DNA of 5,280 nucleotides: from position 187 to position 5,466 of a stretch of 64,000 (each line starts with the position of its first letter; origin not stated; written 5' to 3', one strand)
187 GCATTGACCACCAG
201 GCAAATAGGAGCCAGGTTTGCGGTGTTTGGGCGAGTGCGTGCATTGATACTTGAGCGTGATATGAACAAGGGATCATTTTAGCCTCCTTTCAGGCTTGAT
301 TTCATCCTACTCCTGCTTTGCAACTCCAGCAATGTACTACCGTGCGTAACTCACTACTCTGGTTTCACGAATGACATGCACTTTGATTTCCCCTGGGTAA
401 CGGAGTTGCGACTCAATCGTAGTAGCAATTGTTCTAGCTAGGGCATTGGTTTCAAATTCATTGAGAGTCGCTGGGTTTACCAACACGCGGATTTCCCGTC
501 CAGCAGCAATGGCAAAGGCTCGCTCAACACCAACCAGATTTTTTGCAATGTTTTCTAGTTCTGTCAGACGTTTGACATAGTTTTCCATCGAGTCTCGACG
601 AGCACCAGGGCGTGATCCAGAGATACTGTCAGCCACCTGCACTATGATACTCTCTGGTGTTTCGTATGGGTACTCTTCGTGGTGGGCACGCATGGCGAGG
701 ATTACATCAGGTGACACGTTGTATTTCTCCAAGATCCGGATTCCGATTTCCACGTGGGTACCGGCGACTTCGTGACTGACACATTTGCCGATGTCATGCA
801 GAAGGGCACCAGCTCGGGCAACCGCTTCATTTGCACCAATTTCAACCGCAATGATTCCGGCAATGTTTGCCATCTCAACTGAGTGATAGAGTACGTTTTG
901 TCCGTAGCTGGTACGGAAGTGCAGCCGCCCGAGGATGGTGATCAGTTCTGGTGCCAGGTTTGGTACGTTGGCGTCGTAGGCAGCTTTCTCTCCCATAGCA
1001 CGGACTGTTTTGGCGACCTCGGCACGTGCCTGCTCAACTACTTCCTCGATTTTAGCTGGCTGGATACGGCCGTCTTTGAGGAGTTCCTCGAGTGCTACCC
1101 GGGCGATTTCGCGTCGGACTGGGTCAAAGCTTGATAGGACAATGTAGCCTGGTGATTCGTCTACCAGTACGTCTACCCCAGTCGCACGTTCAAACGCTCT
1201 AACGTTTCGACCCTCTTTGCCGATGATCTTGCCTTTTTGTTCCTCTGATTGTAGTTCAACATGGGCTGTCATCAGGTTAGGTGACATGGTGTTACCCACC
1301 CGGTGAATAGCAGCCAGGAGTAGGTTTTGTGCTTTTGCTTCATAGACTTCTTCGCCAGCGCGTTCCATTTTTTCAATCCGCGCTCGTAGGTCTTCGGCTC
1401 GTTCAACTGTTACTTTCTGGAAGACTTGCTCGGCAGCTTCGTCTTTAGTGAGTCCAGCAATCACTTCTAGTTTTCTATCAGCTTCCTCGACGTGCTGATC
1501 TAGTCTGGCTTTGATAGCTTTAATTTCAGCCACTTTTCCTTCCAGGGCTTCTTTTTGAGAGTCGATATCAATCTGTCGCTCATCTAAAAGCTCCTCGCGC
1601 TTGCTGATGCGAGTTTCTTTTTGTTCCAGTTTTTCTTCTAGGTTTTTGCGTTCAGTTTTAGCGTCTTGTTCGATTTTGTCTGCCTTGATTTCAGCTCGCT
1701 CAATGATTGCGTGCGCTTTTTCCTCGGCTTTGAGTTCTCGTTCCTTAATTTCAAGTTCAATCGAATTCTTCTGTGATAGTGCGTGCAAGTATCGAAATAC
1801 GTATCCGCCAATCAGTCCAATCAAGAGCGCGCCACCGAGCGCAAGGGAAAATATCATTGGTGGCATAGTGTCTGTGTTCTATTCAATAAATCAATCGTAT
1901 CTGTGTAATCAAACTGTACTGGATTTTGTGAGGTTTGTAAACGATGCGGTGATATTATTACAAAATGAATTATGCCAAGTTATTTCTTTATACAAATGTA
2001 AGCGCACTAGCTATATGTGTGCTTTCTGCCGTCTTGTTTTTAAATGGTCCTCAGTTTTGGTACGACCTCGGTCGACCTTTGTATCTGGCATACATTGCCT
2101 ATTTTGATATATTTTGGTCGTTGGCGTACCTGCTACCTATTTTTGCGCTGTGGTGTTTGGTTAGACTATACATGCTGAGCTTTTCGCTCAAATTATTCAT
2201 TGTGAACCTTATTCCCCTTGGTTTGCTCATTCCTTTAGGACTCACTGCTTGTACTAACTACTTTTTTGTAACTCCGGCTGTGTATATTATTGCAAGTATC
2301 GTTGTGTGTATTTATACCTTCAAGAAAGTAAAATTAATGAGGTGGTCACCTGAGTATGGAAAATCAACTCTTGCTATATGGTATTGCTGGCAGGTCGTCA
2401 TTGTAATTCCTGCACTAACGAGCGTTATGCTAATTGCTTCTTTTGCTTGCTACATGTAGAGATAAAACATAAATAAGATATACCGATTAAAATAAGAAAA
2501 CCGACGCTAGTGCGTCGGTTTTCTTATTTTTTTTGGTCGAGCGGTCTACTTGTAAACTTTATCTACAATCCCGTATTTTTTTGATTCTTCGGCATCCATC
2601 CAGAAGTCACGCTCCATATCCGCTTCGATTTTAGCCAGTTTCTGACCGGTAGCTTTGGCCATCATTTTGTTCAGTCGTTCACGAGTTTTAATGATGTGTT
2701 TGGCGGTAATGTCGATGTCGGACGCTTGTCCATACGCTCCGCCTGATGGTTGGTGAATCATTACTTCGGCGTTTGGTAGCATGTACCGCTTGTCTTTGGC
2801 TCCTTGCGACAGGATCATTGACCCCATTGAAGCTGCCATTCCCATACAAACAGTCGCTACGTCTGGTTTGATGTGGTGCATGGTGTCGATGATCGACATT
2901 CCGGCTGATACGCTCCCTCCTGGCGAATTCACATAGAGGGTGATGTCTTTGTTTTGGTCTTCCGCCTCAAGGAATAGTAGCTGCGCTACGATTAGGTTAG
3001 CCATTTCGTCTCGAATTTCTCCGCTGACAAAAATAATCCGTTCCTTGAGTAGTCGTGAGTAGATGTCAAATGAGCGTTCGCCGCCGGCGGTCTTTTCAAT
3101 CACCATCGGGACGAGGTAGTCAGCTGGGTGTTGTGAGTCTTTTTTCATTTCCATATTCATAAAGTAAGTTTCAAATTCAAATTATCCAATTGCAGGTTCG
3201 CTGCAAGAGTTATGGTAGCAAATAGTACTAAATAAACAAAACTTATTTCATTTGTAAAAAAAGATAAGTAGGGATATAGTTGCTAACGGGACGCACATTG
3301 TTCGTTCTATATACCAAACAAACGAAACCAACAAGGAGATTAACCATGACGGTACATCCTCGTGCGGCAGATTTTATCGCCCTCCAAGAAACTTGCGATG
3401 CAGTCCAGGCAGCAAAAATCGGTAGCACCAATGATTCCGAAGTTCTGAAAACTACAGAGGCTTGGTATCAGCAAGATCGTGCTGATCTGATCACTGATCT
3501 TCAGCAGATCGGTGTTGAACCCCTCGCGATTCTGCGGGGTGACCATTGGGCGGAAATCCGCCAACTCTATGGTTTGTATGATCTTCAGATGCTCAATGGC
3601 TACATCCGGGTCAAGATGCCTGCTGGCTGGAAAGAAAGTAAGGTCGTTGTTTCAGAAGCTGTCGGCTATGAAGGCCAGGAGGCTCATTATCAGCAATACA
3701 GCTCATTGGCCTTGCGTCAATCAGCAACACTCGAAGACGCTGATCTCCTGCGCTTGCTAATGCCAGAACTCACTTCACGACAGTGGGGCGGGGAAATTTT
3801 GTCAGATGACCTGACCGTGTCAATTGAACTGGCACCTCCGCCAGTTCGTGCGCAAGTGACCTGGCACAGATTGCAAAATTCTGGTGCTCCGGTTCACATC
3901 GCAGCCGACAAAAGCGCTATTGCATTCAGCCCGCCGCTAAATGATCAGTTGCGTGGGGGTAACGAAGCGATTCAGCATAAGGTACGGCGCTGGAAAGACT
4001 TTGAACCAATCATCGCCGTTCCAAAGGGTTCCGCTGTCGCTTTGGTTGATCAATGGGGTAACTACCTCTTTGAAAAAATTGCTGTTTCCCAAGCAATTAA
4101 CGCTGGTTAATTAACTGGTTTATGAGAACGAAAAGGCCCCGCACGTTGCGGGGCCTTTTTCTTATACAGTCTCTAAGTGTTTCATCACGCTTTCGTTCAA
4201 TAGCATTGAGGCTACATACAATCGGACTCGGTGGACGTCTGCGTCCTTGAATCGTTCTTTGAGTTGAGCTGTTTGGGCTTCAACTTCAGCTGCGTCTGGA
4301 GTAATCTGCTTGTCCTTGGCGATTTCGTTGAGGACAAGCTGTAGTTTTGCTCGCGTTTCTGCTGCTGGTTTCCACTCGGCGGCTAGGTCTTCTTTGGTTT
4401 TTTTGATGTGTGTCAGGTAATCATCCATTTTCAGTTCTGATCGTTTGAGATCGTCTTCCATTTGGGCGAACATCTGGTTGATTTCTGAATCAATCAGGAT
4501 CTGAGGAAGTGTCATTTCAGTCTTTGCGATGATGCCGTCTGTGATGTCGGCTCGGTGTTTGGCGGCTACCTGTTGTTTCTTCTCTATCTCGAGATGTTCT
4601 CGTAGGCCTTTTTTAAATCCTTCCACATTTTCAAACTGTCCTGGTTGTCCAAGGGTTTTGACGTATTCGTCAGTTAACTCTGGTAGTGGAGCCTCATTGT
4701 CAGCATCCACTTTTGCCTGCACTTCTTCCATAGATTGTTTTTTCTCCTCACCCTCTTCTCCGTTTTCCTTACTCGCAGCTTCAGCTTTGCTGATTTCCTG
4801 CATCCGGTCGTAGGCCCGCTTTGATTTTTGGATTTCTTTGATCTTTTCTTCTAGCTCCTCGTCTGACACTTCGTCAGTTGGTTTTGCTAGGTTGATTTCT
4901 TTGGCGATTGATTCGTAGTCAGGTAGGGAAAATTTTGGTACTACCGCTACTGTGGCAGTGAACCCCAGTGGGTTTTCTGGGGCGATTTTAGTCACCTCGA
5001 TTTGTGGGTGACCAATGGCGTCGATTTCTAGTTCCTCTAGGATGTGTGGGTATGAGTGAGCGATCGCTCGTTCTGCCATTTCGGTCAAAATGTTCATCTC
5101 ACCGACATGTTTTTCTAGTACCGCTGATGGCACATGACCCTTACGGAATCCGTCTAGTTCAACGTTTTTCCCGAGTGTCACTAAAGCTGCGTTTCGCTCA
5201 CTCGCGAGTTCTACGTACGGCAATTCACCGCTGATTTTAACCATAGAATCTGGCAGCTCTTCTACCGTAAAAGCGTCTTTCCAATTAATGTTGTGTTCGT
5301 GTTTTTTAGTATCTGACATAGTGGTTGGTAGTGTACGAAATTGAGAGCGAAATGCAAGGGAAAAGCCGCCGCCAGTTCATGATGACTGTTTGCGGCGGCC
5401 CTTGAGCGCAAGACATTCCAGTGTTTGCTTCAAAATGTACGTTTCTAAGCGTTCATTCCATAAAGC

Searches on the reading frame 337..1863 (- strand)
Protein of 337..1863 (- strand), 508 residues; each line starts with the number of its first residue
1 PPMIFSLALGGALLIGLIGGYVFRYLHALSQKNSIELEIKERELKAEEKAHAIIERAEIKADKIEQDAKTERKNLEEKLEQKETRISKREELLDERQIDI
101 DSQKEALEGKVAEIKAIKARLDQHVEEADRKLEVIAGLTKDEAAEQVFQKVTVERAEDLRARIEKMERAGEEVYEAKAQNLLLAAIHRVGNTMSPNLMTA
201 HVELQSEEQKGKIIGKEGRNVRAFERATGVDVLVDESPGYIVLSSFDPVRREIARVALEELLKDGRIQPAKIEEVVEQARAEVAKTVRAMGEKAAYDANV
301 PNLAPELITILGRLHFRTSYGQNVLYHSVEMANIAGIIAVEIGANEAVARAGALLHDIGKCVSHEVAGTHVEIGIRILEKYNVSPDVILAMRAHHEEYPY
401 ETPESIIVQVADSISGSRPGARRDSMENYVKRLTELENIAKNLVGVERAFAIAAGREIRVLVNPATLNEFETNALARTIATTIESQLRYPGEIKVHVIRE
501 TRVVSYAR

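Call 84: search_protein_families(library=pfam, proteins=[window:337-1863:-], max_evalue=0.001)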
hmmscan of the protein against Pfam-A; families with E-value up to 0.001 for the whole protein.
window:337-1863:- (508 aa): 4 families
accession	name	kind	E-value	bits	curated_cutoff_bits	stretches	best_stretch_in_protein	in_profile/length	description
PF01966.28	HD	-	1.1e-19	71.2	22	1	324-415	1-114/116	HD domain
PF12072.13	RNase_Y_N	-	3.7e-13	49.8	32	1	39-189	51-197/201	RNase Y N-terminal region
PF08668.18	HDOD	-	8.2e-06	25.9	22.9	1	324-383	95-155/196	HDOD domain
PF00013.35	KH_1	-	3e-05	24.1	21.5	1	208-256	9-62/66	KH domain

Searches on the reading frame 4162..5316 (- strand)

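Call 84: search_protein_families(library=pfam, proteins=[window:4162-5316:-], max_evalue=0.001)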
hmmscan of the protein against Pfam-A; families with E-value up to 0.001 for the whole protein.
window:4162-5316:- (384 aa): 2 families
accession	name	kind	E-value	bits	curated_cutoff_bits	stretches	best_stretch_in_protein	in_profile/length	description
PF05697.18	Trigger_N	-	4.2e-31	108.6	22.2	1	16-162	3-144/144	Bacterial trigger factor protein (TF)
PF05698.19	Trigger_C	-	3.7e-24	86.1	22.7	1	231-367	2-137/162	Bacterial trigger factor protein (TF) C-terminus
